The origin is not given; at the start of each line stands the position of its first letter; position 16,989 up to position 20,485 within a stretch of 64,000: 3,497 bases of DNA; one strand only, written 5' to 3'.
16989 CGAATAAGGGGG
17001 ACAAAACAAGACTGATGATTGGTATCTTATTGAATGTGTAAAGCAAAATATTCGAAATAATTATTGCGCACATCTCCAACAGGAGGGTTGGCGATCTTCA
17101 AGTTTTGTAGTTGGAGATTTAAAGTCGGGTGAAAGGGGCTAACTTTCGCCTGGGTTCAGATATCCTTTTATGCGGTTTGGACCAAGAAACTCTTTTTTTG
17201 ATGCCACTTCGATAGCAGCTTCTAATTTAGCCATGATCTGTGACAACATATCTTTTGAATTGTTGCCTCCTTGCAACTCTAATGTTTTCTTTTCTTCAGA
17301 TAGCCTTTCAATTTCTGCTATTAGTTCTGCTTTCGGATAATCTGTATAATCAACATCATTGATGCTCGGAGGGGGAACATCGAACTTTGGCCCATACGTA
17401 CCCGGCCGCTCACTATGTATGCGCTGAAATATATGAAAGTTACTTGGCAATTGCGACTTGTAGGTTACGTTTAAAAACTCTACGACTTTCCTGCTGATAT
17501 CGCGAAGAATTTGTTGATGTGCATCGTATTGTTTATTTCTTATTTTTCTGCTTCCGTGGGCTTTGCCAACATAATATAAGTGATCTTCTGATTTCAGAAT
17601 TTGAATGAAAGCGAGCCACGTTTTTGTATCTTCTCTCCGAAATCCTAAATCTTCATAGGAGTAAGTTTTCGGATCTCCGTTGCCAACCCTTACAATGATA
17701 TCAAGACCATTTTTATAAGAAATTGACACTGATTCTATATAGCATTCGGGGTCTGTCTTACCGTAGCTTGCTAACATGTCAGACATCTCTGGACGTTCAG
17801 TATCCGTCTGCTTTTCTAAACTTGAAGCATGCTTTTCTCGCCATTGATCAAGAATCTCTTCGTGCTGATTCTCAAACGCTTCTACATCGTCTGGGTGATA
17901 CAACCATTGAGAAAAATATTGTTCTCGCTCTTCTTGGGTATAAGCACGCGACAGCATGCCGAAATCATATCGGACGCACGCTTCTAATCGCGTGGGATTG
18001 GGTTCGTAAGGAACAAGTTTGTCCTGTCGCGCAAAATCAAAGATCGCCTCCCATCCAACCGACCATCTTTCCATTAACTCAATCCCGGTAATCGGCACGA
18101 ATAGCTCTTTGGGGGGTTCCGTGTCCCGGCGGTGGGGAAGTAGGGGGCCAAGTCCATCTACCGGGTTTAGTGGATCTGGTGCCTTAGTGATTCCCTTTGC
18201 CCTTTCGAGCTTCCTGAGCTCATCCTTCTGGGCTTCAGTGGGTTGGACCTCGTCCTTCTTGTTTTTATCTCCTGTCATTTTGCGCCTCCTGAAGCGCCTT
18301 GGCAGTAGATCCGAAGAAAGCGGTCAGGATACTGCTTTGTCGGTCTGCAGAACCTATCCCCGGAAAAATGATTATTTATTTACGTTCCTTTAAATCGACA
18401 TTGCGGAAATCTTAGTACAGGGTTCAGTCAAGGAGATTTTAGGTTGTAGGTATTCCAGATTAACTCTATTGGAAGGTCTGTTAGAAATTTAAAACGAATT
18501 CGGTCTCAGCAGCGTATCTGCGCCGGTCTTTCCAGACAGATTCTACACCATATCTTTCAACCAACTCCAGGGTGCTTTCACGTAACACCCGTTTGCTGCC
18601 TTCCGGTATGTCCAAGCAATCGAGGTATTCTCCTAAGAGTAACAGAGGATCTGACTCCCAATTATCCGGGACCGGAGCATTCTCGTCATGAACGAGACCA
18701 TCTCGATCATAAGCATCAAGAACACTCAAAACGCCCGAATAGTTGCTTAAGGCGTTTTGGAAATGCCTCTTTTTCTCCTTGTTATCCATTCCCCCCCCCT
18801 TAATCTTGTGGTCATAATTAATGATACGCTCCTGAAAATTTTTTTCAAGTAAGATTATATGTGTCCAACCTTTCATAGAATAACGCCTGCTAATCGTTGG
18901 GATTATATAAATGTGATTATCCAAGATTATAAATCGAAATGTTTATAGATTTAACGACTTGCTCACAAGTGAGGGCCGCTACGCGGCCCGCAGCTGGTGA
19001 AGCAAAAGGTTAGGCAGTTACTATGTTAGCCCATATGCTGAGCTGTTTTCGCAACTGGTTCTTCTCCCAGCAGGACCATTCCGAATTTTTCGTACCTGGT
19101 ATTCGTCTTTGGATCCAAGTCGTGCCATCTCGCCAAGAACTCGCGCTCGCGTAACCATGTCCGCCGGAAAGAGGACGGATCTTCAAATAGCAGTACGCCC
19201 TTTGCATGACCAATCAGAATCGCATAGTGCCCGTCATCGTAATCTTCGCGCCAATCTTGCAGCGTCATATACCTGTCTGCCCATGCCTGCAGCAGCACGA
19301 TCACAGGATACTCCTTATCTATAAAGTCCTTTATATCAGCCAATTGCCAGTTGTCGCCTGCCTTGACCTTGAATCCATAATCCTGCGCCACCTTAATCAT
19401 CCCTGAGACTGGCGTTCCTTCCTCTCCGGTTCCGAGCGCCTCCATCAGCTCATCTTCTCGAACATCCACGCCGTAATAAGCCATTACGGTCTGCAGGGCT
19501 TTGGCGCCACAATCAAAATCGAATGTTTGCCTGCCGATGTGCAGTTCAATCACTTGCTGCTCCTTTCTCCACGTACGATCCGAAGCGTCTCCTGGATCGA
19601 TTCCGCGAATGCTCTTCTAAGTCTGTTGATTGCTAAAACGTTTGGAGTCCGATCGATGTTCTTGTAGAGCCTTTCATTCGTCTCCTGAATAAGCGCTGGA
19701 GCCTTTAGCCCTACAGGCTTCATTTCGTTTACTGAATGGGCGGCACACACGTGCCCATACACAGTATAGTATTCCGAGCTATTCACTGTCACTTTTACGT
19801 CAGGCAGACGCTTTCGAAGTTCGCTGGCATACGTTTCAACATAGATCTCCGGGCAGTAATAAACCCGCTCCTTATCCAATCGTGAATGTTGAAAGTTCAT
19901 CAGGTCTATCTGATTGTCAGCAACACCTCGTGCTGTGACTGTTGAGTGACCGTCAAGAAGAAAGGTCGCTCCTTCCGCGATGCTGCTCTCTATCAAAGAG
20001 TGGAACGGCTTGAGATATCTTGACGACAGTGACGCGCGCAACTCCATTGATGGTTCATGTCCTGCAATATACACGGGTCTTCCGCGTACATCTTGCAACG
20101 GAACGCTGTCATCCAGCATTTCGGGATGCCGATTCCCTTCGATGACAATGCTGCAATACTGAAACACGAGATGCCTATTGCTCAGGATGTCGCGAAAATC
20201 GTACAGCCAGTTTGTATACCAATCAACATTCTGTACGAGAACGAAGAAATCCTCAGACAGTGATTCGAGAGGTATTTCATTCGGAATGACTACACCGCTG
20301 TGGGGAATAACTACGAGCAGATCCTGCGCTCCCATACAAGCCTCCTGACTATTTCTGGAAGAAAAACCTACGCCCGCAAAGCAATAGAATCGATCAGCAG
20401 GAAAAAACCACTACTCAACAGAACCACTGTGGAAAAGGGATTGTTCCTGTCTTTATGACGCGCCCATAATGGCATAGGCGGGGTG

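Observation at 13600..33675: Integrative island of about 20 kb at tRNA-Phe, bounded by a 51-bp perfect / about 87-bp imperfect direct repeat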

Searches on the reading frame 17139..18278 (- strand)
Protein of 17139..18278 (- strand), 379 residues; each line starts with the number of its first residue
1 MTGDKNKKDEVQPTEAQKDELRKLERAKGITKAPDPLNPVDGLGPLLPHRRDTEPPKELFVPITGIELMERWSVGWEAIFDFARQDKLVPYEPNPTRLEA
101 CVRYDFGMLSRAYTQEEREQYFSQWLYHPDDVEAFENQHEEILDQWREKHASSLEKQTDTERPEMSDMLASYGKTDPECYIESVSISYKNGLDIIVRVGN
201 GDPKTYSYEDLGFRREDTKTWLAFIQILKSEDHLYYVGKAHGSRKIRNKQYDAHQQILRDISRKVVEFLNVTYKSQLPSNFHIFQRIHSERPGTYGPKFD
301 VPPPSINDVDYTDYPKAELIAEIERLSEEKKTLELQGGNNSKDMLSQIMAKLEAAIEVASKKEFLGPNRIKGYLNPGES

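Call 6: search_protein_families(library=pfam, proteins=[window:17139-18278:-], max_evalue=0.01)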
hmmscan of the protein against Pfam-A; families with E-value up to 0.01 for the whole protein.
window:17139-18278:- (379 aa): 0 families

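Call 40: search_protein_families(library=padloc, proteins=[window:17139-18278:-], max_evalue=0.01)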
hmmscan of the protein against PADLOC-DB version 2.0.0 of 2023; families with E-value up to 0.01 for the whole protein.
window:17139-18278:- (379 aa): 0 families

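Call 41: search_protein_families(library=phrogs, proteins=[window:17139-18278:-], max_evalue=0.001)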
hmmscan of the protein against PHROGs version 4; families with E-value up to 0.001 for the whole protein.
window:17139-18278:- (379 aa): 0 families

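Call 47: find_homologous_proteins(query=window:17139-18278:-)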
Query window:17139-18278:- (379 aa): 11 proteins with E <= 0.001 among 2349 candidates.
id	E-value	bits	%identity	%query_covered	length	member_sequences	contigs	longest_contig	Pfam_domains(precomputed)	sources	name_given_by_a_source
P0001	2.5e-257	871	100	100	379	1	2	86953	-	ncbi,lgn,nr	ncbi:MAG: hypothetical protein JW743_12035 [Deltaproteobacteria bacterium]|nr:hypothetical protein [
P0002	4.4e-106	373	52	92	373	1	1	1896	-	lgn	-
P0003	8.3e-81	290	43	85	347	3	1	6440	-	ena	-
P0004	3.1e-78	282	41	99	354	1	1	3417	-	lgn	-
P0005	2.6e-64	236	37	99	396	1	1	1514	-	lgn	-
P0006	8.9e-53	198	50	54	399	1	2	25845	-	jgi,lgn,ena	-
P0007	1.6e-42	164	57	41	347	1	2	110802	-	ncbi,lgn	-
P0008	7.8e-39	152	57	36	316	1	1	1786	-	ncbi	-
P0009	1.1e-36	145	54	34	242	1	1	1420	-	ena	-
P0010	9.9e-30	122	43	36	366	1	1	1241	-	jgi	-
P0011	8.5e-28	116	43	35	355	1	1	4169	-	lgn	-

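Call 48: find_encoding_contigs(protein=P0007, flank=10000, max_places=3)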
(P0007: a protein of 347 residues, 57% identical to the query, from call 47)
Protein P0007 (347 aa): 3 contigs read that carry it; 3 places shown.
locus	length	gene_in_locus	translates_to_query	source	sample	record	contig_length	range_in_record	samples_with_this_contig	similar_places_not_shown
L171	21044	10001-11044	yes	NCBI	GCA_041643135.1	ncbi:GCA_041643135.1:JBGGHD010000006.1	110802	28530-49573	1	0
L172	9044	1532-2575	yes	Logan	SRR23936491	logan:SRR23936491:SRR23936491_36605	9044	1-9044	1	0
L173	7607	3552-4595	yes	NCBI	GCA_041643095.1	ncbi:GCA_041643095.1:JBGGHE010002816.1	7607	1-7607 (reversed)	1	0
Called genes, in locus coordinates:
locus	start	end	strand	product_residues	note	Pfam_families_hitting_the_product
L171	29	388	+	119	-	PF13511:DUF4124 (weak)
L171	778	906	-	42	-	-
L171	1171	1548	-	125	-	-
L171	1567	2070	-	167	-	-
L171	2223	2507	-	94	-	PF13602:ADH_zinc_N_2 (weak)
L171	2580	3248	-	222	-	PF00881:Nitroreductase, PF14512:TM1586_NiRdase (weak)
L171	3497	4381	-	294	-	PF04015:DUF362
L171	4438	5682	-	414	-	PF05977:MFS_3, PF07690:MFS_1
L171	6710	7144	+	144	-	-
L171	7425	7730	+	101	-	-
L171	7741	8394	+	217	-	-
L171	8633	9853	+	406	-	PF00589:Phage_integrase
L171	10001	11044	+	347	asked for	-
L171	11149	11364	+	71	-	PF12728:HTH_17 (weak)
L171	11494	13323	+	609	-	PF09250:Prim-Pol, PF13481:AAA_25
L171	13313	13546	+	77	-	-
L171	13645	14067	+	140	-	-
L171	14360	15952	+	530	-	PF13371:TPR_9 (faint), PF21033:RMD1-3 (faint), PF13428:TPR_14 (faint), PF13181:TPR_8 (faint), PF00515:TPR_1 (weak), PF07719:TPR_2 (weak), PF00515:TPR_1 (weak), PF13414:TPR_11 (weak), +3 more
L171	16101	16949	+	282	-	-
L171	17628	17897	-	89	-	-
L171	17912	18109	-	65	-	-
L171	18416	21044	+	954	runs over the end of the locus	PF01565:FAD_binding_4, PF02913:FAD-oxidase_C, PF12838:Fer4_7 (weak), PF13183:Fer4_8, PF13534:Fer4_17 (weak), PF02754:CCG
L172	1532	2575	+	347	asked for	-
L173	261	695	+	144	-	-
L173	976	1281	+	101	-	-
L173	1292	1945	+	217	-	-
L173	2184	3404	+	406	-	PF00589:Phage_integrase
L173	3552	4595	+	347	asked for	-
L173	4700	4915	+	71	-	PF12728:HTH_17 (weak)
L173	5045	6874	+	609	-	PF09250:Prim-Pol, PF13481:AAA_25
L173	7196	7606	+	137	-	?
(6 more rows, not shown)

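Call 49: find_encoding_contigs(protein=P0006, flank=10000, max_places=3)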
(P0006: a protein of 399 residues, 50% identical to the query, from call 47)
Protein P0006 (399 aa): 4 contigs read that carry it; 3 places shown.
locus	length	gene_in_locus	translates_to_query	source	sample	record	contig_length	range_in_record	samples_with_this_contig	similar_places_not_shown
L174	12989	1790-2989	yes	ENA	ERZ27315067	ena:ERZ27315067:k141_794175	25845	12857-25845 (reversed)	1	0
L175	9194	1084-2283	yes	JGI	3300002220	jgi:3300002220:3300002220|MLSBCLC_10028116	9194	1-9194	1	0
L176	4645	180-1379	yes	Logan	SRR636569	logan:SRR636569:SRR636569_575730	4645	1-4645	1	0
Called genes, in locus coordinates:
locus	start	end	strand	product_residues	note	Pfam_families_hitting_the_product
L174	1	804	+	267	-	?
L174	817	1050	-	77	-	PF07927:HicA_toxin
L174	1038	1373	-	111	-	-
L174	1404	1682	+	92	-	PF01381:HTH_3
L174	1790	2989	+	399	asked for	-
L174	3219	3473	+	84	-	-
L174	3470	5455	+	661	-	PF13148:DUF3987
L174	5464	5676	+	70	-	-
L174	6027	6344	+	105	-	PF07883:Cupin_2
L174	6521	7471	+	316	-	PF04055:Radical_SAM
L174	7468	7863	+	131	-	PF19902:DUF6375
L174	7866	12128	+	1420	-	-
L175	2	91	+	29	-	?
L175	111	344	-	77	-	PF07927:HicA_toxin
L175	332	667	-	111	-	-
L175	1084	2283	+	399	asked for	-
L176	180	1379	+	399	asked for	-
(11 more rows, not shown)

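Call 58: search_protein_families(library=ncbifam, proteins=[window:17139-18278:-], max_evalue=0.001)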
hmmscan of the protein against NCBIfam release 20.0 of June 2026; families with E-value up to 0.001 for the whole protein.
window:17139-18278:- (379 aa): 0 families

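Call 62: predict_structure(alignment_id=A1)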
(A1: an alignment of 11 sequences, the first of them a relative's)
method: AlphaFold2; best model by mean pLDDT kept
length: 379 residues; sequences in the alignment: 11
mean_pLDDT: 69.7   pTM: 0.45
mean pLDDT of the five models: 69.7, 66.8, 65.8, 62.9, 59.8
residues with pLDDT >= 90: 60; 70-90: 178; 50-70: 55; < 50: 86
segments of 3 or more residues with pLDDT < 50: 1-59, 152-174
pLDDT, mean of each block of 10 residues (from residue 1): 36 41 42 32 28 38 80 77 72 56 56 67 75 76 69 37 37 65 88 86 90 87 88 85 75 90 94 88 90 90 62 85 89 71 73 84 83 69
secondary structure, 60 per line:
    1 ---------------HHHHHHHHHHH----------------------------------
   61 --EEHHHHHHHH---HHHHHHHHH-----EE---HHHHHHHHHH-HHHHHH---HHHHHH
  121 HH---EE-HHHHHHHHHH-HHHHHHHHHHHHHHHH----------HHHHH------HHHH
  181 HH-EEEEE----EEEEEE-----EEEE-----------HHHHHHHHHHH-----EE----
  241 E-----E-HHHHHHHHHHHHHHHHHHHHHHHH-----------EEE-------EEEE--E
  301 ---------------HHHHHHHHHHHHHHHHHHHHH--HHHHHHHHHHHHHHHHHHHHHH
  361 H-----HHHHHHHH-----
elements in order: H16-26 H65-72 H76-84 H95-104 H106-111 H115-122 H129-138 H140-155 H166-170 H177-182 E184-188 E193-198 E204-207 H219-229 H249-272 E284-286 E294-297 H316-336 H339-361 H367-374

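Call 65: fold_search(model_id=the predicted structure, library=pdb)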
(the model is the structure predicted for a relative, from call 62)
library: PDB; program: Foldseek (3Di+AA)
matches with E <= 10: 185; with E <= 0.001: 0
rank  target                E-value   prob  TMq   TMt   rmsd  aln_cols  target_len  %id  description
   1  5fc2_B                1.9e-01  0.09  0.11  0.09  21.2       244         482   11  Structure of a separase in complex with a pAMK peptide containing a phospho-serine (released 2016-03-30)
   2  8etg_n                6.1e-01  0.10  0.12  0.11  16.7       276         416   14  Fkbp39 associated 60S nascent ribosome State 3 (released 2022-11-30)
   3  2rf2_B                8.4e-01  0.08  0.09  0.09  16.4       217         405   10  HIV reverse transcriptase in complex with inhibitor 7e (NNRTI) (released 2008-01-01)
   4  5fc3_B                1.0e+00  0.04  0.13  0.11  22.3       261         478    8  Structural basis of cohesin cleavage by separase (released 2016-03-30)
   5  7nac_n                1.1e+00  0.13  0.13  0.11  13.4       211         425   14  State E2 nucleolar 60S ribosomal biogenesis intermediate - Composite model (released 2022-11-09)
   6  5fby_A                1.1e+00  0.07  0.14  0.11  21.3       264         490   10  Crystal structure of ctSPD (released 2016-03-30)
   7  7uoo_n                1.2e+00  0.18  0.14  0.14  13.3       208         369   13  Nucleoplasmic pre-60S intermediate of the Nog2 containing pre-rotation state (released 2023-03-15)
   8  3lak_B                1.3e+00  0.08  0.09  0.09  16.5       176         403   11  Crystal structure of HIV-1 reverse transcriptase in complex with N1-heterocycle pyrimidinedione non-nucleoside inhibit (released 2010-02-23)
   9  9wms_m                1.3e+00  0.09  0.12  0.05  22.1       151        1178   11  Co-transcriptional histone H3K36 methylation complex containing RNA polymerase II elongation complex, Set2, and the up (released 2025-12-24)
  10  6elz_n                1.4e+00  0.12  0.12  0.11  13.6       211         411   15  State E (TAP-Flag-Ytm1 E80A) - Visualizing the assembly pathway of nucleolar pre-60S ribosomes (released 2017-12-27)
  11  7r6q_n                1.4e+00  0.07  0.12  0.11  16.9       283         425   13  State E2 nucleolar 60S ribosome biogenesis intermediate - Foot region model (released 2022-11-09)
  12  7u0h_n                1.5e+00  0.11  0.16  0.16  16.3       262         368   12  State NE1 nucleolar 60S ribosome biogenesis intermediate - Overall model (released 2022-12-14)
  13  4nqa_I                1.5e+00  0.03  0.10  0.09  27.3       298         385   13  Crystal structure of liganded hRXR-alpha/hLXR-beta heterodimer on DNA (released 2014-02-26)
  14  9r2l_C                1.7e+00  0.12  0.12  0.25   9.2        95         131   15  De novo designed N37 protein fold (released 2025-05-14)
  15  8fkz_SM               1.7e+00  0.11  0.13  0.13  13.4       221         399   11  Human nucleolar pre-60S ribosomal subunit (State G) (released 2023-07-12)
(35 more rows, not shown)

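Call 66: fold_search(model_id=the predicted structure, library=viral)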
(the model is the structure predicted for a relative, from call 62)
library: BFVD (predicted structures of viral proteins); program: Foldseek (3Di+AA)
matches with E <= 10: 291; with E <= 0.001: 0
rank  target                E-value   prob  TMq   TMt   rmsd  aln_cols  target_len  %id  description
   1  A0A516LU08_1          1.4e-01  0.11  0.11  0.04  31.5       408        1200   10  (no name in the UniProt tables at hand)
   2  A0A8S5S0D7            3.3e-01  0.06  0.11  0.11  27.7       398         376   13  Uncharacterized protein [Myoviridae sp. ctNQV2]
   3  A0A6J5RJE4            3.7e-01  0.04  0.09  0.04  28.6       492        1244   13  AdoMet_MTases domain containing protein [uncultured Caudovirales phage]
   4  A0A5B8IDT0            5.1e-01  0.09  0.12  0.17  23.6       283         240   11  Uncharacterized protein [Mimiviridae sp. ChoanoV1]
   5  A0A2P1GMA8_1          5.3e-01  0.08  0.09  0.04  21.4       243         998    9  RNA-dependent RNA polymerase [Wuhan astro-like virus]
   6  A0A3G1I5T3            5.6e-01  0.08  0.11  0.08  18.1       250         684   12  (no name in the UniProt tables at hand)
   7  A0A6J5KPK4            7.0e-01  0.08  0.13  0.07  27.8       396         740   11  Uncharacterized protein [uncultured Caudovirales phage]
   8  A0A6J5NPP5            7.7e-01  0.98  0.13  0.51   1.8        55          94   24  Uncharacterized protein [uncultured Caudovirales phage]
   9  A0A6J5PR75            7.7e-01  0.06  0.10  0.06  23.9       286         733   11  Phage major capsid protein, HK97 [uncultured Caudovirales phage]
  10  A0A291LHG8            8.1e-01  0.10  0.10  0.22  18.7       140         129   12  Uncharacterized protein [Aeromonas phage AS-sw]
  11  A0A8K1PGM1            8.1e-01  0.04  0.08  0.11  19.0       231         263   10  (no name in the UniProt tables at hand)
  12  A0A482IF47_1          9.5e-01  0.04  0.10  0.04  30.6       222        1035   13  (no name in the UniProt tables at hand)
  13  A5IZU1                1.0e+00  0.08  0.11  0.12  14.9       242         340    8  Uncharacterized protein [Spodoptera litura granulovirus]
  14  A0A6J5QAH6            1.1e+00  0.03  0.11  0.08  29.8       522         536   11  Uncharacterized protein [uncultured Caudovirales phage]
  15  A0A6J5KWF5            1.1e+00  0.04  0.11  0.14  19.6       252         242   12  Uncharacterized protein [uncultured Caudovirales phage]
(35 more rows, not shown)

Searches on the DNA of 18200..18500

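Call 99: search_rna_families(source=window, start=18200, end=18500, threshold=evalue, max_evalue=0.1, show_alignments=1)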
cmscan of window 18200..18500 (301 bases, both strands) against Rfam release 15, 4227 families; matches with E-value up to 0.1: 1.
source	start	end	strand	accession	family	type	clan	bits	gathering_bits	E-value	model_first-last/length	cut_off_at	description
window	18297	18364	-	RF02996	int-alpA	Gene; sRNA;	-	29.3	35.8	0.00024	1-71/71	no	int-alpA RNA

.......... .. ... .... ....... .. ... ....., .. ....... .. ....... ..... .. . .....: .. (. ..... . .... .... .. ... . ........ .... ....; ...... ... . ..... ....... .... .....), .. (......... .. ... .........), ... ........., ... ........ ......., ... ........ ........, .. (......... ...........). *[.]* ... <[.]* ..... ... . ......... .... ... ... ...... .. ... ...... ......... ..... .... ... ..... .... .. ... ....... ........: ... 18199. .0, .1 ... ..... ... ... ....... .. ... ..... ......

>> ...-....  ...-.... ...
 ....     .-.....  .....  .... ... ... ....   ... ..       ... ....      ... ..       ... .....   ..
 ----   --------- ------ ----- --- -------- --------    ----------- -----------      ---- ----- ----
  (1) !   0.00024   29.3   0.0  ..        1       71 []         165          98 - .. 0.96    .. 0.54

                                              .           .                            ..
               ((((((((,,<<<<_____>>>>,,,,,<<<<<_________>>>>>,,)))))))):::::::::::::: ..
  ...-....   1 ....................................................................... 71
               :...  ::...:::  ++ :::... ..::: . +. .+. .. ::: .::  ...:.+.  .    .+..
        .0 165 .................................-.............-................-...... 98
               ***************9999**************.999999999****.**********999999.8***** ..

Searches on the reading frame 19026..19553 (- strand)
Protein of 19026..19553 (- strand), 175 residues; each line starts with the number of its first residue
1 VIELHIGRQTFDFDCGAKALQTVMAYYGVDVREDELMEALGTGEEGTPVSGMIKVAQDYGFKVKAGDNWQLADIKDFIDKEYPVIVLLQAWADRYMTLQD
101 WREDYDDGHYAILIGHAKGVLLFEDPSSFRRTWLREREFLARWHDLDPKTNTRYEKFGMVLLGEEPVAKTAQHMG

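Call 6: search_protein_families(library=pfam, proteins=[window:19026-19553:-], max_evalue=0.01)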
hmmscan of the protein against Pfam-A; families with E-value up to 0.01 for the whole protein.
window:19026-19553:- (175 aa): 2 families
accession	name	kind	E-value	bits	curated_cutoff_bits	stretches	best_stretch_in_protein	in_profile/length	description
PF03412.21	Peptidase_C39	-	2.3e-16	60.3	22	1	7-144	5-122/133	Peptidase C39 family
PF13529.12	Peptidase_C39_2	-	3.2e-06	28.2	24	1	15-126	16-142/143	Peptidase_C39 like family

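Call 40: search_protein_families(library=padloc, proteins=[window:19026-19553:-], max_evalue=0.01)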
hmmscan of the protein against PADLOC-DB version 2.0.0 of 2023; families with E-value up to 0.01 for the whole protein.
window:19026-19553:- (175 aa): 0 families

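Call 58: search_protein_families(library=ncbifam, proteins=[window:19026-19553:-], max_evalue=0.001)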
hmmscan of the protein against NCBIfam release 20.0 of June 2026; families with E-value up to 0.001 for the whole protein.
window:19026-19553:- (175 aa): 3 families
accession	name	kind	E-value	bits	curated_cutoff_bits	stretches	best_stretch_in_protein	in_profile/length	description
TIGR03796.1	NHLM_micro_ABC1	equivalog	1e-08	33.9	853.3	1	14-89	12-83/710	NHLP family bacteriocin export ABC transporter peptidase/permease/ATPase subunit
TIGR01193.1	bacteriocin_ABC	subfamily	5.5e-06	25.2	523.85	1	12-143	4-121/708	peptide cleavage/export ABC transporter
NF033920.0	C39_PA2778_fam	equivalog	0.00026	20.5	150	1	12-116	12-106/255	PA2778 family cysteine peptidase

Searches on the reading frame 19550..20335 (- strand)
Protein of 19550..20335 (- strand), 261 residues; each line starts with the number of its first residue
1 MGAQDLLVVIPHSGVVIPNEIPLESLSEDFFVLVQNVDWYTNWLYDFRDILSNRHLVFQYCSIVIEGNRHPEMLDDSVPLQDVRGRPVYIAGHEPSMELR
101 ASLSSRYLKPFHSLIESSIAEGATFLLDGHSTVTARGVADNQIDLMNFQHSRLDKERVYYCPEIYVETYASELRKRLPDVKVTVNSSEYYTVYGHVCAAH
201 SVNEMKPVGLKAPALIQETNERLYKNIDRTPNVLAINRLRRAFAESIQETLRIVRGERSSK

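Call 7: search_protein_families(library=pfam, proteins=[window:19550-20335:-], max_evalue=0.01)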
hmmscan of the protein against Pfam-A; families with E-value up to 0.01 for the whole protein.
window:19550-20335:- (261 aa): 1 family
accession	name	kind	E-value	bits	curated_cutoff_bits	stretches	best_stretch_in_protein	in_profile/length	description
PF05013.17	FGase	-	1.6e-12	48.5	28.9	1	5-136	2-145/219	N-formylglutamate amidohydrolase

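Call 40: search_protein_families(library=padloc, proteins=[window:19550-20335:-], max_evalue=0.01)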
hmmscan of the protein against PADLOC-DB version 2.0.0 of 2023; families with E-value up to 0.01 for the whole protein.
window:19550-20335:- (261 aa): 0 families

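Call 58: search_protein_families(library=ncbifam, proteins=[window:19550-20335:-], max_evalue=0.001)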
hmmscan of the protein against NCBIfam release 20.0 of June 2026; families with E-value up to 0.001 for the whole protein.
window:19550-20335:- (261 aa): 1 family
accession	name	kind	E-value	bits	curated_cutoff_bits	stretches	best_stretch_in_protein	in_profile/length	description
TIGR02017.1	hutG_amidohyd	equivalog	2.2e-11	43.7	278.75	1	2-120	8-132/263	N-formylglutamate deformylase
